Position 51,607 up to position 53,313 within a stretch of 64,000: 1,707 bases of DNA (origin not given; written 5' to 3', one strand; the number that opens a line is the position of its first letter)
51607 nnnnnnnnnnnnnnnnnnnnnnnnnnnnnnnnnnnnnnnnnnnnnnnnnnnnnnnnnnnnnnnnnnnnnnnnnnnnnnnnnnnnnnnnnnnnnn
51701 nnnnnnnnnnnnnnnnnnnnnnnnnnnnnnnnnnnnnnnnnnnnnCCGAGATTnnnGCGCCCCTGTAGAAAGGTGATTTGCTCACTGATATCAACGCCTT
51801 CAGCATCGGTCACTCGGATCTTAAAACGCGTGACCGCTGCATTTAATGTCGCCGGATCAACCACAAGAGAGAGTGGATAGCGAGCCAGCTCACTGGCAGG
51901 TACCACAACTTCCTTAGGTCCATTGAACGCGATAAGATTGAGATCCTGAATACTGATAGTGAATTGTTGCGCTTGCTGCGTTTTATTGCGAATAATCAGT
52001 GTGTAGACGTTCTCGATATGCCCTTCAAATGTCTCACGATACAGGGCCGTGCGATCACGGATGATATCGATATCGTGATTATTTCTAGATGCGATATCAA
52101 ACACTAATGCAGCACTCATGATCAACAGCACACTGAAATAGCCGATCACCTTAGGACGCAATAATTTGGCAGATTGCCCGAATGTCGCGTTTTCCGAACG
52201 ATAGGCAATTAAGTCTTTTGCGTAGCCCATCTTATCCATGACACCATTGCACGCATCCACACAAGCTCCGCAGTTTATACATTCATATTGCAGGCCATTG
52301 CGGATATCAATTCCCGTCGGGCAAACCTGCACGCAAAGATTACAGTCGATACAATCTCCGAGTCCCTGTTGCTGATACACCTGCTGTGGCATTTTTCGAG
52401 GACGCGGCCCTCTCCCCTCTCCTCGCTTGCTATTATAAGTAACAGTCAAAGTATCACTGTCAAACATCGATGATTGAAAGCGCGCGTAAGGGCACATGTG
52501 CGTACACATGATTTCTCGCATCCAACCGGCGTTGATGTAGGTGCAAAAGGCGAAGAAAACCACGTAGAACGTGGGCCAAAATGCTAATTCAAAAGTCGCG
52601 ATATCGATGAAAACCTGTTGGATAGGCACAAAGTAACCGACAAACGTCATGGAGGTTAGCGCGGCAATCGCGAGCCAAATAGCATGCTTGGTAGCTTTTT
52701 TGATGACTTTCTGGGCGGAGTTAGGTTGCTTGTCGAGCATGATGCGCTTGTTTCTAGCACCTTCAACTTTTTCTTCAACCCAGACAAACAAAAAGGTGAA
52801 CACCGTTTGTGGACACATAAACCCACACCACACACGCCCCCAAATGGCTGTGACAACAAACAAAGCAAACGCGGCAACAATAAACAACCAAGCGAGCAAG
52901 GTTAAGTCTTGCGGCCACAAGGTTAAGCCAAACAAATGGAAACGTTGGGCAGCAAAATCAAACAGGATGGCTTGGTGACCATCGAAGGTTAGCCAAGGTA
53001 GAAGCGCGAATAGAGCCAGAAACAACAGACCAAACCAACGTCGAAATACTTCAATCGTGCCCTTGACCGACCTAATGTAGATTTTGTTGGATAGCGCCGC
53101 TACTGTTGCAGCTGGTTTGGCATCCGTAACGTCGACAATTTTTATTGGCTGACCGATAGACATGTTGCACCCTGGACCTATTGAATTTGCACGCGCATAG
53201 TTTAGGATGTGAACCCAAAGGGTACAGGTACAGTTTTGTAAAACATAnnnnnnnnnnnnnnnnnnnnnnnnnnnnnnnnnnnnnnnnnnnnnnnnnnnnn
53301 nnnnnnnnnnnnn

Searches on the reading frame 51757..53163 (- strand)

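Call 6: search_protein_families(library=pfam, proteins=[window:51757-53163:-], max_evalue=0.01)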
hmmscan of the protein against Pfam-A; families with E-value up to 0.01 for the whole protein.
window:51757-53163:- (469 aa): 14 families
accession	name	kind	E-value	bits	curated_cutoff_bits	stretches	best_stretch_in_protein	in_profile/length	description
PF13746.11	Fer4_18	-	4.3e-43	146.6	27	1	215-324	1-114/114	4Fe-4S dicluster domain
PF11614.14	FixG_C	-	1.3e-24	87.1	25.6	1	353-466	1-117/119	IG-like fold at C-terminal of FixG, putative oxidoreductase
PF13183.11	Fer4_8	-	1.7e-09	38.5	27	1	219-285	10-68/68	4Fe-4S dicluster domain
PF12838.12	Fer4_7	-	1.2e-08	35.7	27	2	220-285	8-52/52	4Fe-4S dicluster domain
PF13534.11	Fer4_17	-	4.4e-08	34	22.2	1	219-286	7-61/61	4Fe-4S dicluster domain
PF13187.11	Fer4_9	-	4.4e-08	33.5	27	1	219-284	7-50/52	4Fe-4S dicluster domain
PF12801.12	Fer4_5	-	6.4e-08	32.9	22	1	91-126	2-37/48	4Fe-4S binding domain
PF14697.11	Fer4_21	-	4.4e-06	27.2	35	1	269-283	39-53/59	4Fe-4S dicluster domain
PF12800.12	Fer4_4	-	2.5e-05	24.7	24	1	293-306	2-15/17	4Fe-4S binding domain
PF00037.32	Fer4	-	3.4e-05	23.9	21.1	1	270-284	7-21/24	4Fe-4S binding domain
PF13237.11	Fer4_10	-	0.00013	22.3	25.5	1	270-305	8-52/53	4Fe-4S dicluster domain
PF13484.11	Fer4_16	-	0.0002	22.5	30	0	220-283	8-65/66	4Fe-4S double cluster binding domain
PF12797.12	Fer4_2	-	0.00087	19.6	24.5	0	270-283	9-22/22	4Fe-4S binding domain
PF13370.11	Fer4_13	-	0.0068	17.5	24.5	0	270-283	5-18/58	4Fe-4S single cluster domain of Ferredoxin I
